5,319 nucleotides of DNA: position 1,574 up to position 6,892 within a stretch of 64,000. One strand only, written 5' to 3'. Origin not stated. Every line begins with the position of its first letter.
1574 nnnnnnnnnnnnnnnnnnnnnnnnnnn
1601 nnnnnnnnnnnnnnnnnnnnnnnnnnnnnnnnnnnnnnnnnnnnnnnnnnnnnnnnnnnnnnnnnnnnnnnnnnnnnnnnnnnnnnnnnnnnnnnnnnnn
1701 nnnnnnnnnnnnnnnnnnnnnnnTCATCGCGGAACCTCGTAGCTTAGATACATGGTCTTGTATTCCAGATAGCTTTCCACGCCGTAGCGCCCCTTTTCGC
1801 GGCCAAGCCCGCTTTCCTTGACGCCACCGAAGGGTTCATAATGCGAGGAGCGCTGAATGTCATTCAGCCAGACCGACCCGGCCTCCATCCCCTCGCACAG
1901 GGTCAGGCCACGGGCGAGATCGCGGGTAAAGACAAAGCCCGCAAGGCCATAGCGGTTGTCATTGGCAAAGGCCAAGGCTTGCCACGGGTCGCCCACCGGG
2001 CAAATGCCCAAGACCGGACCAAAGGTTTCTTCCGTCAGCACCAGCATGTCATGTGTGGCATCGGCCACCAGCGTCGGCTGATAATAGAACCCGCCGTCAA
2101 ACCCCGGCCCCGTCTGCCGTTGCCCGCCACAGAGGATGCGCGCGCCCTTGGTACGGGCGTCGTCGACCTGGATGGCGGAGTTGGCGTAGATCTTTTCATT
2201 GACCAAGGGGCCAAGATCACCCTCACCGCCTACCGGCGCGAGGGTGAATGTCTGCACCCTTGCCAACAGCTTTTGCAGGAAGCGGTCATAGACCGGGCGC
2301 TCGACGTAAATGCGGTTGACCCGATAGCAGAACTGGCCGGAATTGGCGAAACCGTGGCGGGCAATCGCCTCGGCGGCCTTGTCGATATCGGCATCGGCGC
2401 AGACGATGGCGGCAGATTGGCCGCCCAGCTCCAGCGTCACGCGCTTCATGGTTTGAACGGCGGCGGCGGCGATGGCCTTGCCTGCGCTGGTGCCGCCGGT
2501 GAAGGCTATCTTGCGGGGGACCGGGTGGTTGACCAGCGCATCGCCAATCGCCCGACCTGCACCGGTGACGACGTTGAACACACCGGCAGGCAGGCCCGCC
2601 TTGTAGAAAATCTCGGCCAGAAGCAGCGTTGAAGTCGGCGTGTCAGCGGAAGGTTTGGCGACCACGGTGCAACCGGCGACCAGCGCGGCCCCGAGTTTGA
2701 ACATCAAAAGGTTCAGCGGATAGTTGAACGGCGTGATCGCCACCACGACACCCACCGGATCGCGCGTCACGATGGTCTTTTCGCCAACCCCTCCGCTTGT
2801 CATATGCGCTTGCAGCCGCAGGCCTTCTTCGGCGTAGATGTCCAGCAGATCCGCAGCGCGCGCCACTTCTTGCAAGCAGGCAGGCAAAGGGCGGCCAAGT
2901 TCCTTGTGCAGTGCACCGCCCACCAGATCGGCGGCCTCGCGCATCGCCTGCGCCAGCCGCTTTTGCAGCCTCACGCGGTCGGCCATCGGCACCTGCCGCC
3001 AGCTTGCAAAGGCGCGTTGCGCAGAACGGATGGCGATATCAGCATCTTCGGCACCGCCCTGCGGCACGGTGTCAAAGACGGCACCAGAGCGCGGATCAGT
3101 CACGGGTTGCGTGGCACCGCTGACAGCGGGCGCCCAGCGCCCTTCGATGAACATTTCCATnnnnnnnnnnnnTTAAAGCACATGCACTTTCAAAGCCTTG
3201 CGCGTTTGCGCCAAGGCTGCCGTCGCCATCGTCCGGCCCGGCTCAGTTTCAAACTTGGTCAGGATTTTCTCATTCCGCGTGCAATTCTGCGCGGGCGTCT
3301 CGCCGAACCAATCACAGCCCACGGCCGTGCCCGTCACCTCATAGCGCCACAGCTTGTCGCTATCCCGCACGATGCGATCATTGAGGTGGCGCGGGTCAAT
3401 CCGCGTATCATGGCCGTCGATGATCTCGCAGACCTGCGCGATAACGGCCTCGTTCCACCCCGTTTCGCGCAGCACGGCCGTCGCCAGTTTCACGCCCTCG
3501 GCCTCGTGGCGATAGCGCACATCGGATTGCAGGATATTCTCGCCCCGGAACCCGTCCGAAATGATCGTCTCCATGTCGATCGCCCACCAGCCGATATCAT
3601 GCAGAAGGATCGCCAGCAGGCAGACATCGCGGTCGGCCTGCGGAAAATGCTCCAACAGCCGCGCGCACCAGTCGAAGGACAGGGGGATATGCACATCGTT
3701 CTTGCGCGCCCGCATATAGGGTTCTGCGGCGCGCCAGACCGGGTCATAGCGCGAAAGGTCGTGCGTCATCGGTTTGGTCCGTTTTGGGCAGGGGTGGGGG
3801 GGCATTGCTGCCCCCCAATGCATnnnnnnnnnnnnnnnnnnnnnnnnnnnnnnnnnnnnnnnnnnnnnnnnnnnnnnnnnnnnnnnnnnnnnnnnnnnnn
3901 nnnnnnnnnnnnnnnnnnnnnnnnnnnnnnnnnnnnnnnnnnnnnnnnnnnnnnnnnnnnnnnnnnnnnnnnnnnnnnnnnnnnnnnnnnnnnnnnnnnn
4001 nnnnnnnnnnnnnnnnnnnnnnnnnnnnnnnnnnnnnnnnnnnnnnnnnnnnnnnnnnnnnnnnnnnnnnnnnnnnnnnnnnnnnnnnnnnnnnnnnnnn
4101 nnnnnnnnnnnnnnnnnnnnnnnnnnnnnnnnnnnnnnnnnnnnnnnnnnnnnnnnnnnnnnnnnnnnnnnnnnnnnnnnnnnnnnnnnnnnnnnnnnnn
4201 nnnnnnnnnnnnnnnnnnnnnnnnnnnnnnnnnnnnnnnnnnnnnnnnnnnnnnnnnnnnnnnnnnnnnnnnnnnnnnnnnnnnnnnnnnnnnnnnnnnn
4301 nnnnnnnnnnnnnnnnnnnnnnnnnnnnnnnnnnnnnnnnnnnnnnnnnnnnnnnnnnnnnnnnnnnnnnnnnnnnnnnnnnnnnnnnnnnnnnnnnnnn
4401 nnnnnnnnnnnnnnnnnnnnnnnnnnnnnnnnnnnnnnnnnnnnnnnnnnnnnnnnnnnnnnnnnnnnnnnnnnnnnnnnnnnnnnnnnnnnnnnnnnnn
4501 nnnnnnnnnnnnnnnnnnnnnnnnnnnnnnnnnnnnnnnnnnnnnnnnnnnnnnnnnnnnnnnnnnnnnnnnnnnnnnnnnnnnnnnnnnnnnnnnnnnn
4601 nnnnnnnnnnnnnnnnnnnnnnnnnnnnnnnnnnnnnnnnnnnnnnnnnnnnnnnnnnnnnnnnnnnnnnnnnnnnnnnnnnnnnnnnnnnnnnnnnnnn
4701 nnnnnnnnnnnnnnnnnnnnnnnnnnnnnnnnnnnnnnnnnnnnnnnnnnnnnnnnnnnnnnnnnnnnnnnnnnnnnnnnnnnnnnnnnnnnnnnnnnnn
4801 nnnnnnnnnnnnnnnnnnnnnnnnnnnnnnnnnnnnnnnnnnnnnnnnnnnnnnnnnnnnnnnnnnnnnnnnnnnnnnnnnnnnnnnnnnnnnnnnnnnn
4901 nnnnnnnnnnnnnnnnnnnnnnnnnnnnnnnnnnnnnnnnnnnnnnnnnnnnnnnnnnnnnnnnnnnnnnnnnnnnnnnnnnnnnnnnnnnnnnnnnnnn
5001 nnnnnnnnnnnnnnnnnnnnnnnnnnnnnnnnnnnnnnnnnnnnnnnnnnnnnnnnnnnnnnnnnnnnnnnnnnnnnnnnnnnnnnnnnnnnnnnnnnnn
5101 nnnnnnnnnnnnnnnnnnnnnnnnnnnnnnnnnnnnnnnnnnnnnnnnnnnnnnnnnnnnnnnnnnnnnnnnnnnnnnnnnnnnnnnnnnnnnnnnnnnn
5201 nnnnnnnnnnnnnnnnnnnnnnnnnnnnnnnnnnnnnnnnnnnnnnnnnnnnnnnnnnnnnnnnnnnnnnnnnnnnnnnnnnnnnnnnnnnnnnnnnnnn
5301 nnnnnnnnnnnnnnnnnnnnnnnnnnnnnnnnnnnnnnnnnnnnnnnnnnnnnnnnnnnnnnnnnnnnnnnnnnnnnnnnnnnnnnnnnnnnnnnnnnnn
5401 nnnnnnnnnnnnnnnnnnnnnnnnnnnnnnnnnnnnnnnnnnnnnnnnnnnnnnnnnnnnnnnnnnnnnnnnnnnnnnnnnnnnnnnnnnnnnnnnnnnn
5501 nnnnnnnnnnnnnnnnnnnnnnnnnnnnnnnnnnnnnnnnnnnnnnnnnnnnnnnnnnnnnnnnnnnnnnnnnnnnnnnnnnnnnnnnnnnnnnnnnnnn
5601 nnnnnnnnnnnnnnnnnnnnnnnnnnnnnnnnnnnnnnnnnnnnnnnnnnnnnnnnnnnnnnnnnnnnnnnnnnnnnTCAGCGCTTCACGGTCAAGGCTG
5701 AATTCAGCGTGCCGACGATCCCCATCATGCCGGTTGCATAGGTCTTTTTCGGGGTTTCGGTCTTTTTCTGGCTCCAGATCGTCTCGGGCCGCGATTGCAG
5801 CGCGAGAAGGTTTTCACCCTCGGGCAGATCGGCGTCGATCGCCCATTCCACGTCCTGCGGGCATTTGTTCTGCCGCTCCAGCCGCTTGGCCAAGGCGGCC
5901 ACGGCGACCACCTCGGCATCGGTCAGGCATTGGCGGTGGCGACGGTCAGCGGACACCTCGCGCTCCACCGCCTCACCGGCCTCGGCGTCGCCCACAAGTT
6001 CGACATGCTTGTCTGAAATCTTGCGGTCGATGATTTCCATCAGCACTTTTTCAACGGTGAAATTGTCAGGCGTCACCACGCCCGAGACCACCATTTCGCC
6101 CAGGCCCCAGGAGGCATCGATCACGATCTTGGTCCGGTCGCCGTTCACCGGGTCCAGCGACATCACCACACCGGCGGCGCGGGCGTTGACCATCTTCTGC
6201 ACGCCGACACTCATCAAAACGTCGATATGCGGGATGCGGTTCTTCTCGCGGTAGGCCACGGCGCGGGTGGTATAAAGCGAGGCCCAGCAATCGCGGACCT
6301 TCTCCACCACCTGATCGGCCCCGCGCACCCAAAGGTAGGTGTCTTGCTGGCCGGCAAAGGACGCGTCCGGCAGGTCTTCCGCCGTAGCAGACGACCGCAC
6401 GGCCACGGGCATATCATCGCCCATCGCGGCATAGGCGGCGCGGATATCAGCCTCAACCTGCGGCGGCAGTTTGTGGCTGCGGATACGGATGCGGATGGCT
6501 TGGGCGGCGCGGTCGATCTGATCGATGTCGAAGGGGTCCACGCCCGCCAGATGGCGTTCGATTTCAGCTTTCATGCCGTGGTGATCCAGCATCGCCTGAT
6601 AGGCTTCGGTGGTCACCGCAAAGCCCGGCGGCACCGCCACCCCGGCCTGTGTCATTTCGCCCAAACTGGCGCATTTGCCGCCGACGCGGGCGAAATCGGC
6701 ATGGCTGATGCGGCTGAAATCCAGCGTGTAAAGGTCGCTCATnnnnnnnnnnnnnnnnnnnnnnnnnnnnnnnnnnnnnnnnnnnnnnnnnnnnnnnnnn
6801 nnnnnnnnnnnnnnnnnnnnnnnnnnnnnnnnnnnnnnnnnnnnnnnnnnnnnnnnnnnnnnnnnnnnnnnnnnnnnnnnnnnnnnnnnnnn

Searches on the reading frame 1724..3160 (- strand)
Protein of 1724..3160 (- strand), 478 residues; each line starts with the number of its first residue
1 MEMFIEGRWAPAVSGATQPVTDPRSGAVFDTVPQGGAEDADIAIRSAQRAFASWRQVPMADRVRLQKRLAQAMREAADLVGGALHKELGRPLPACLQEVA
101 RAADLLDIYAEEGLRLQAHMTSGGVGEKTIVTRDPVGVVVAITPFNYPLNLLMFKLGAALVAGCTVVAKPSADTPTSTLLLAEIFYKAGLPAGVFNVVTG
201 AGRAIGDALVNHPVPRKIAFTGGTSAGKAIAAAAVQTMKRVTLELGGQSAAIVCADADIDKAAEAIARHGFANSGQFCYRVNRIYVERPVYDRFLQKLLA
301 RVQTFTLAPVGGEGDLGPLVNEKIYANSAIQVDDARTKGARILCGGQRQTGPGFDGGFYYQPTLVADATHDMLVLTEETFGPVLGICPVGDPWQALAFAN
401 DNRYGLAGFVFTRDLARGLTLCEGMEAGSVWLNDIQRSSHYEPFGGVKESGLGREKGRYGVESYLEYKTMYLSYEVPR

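Call 6: search_protein_families(library=pfam, proteins=[window:1724-3160:-], max_evalue=0.01)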
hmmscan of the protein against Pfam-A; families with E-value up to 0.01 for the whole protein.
window:1724-3160:- (478 aa): 2 families
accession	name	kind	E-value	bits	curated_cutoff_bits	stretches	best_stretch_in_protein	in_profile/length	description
PF00171.27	Aldedh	-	9.6e-150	499.6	23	1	11-469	3-460/461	Aldehyde dehydrogenase family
PF05893.19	LuxC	-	0.0039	16.6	21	1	132-301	85-258/401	Acyl-CoA reductase (LuxC)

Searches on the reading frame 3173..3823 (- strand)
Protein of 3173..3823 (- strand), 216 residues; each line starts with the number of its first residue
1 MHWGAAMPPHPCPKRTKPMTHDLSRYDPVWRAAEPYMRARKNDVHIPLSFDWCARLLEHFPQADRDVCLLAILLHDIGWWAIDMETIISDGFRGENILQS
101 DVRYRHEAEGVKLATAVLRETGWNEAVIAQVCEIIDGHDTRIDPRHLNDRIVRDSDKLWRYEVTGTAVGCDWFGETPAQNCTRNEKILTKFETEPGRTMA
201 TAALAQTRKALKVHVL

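Call 6: search_protein_families(library=pfam, proteins=[window:3173-3823:-], max_evalue=0.01)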
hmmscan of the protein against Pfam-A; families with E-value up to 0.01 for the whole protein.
window:3173-3823:- (216 aa): 1 family
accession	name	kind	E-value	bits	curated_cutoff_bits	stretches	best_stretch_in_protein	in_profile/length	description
PF01966.28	HD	-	3.2e-08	34.3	22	1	53-158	12-113/116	HD domain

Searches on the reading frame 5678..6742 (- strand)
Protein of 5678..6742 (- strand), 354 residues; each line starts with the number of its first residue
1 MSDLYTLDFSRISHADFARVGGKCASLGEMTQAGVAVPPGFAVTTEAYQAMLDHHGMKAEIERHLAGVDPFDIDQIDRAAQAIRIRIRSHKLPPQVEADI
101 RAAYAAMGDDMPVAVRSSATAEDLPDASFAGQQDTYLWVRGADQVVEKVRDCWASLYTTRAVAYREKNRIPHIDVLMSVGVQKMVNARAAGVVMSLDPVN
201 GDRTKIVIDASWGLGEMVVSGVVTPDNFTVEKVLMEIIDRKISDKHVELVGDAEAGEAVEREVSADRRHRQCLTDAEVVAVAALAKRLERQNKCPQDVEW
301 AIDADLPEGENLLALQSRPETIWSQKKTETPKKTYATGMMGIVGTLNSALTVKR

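Call 6: search_protein_families(library=pfam, proteins=[window:5678-6742:-], max_evalue=0.01)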
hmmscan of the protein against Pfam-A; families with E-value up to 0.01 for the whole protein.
window:5678-6742:- (354 aa): 1 family
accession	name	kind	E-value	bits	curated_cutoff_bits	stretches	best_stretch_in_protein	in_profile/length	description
PF01326.24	PPDK_N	-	2.6e-113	379.1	27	1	19-337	3-326/328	Pyruvate phosphate dikinase, AMP/ATP-binding domain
